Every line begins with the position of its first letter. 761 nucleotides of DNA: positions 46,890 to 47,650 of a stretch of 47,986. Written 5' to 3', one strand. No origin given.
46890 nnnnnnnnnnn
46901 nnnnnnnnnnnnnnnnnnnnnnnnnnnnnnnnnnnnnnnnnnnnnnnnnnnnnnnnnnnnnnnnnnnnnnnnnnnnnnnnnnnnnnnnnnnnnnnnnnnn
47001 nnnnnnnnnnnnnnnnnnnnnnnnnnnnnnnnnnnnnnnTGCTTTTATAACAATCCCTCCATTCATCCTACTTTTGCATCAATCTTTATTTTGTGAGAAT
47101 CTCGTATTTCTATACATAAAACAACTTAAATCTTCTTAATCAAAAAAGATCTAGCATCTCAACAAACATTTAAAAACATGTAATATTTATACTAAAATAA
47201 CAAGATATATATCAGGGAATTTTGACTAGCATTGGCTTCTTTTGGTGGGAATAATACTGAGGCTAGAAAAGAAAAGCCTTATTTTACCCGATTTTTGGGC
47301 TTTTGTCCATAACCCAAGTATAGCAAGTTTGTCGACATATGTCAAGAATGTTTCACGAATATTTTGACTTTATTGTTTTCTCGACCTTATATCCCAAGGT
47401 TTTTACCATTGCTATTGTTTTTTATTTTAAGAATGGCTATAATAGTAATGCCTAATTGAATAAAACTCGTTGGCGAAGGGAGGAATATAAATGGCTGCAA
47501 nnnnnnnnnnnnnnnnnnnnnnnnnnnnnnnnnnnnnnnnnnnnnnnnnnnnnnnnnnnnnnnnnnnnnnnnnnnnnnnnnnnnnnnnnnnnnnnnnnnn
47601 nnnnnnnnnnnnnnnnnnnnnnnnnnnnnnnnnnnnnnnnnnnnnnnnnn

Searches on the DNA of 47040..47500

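Call 26: search_rna_families(source=window, start=47040, end=47500, threshold=evalue, max_evalue=10, show_alignments=2)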
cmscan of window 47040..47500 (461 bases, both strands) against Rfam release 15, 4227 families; matches with E-value up to 10: 6.
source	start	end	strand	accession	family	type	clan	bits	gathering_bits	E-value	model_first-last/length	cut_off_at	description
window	47417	47441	+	RF02597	shuA_thermo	Cis-reg; thermoregulator;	-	19.2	58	3.5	1-32/32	no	shuA/chuA 5' UTR thermoregulator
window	47076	47107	-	RF01377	CRISPR-DR64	Gene; CRISPR;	CL00015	16.8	40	3.3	1-37/37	no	CRISPR RNA direct repeat element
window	47223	47272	+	RF01381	HIV-1_SL3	Cis-reg;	-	16.6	33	0.31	1-23/23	no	HIV-1 stem-loop 3 Psi packaging signal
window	47177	47314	+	RF02860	Arrc14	Gene; sRNA;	-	16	99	8.6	1-167/167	no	Actinobacillus sRNA 14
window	47396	47468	+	RF04109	mir-1305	Gene; miRNA;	-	15.6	63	4.5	1-83/83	no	mir-1305 microRNA precursor family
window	47174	47195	-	RF00180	REN-SRE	Cis-reg;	-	10.8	41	7.3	1-37/37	no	Renin stability regulatory element (REN-SRE)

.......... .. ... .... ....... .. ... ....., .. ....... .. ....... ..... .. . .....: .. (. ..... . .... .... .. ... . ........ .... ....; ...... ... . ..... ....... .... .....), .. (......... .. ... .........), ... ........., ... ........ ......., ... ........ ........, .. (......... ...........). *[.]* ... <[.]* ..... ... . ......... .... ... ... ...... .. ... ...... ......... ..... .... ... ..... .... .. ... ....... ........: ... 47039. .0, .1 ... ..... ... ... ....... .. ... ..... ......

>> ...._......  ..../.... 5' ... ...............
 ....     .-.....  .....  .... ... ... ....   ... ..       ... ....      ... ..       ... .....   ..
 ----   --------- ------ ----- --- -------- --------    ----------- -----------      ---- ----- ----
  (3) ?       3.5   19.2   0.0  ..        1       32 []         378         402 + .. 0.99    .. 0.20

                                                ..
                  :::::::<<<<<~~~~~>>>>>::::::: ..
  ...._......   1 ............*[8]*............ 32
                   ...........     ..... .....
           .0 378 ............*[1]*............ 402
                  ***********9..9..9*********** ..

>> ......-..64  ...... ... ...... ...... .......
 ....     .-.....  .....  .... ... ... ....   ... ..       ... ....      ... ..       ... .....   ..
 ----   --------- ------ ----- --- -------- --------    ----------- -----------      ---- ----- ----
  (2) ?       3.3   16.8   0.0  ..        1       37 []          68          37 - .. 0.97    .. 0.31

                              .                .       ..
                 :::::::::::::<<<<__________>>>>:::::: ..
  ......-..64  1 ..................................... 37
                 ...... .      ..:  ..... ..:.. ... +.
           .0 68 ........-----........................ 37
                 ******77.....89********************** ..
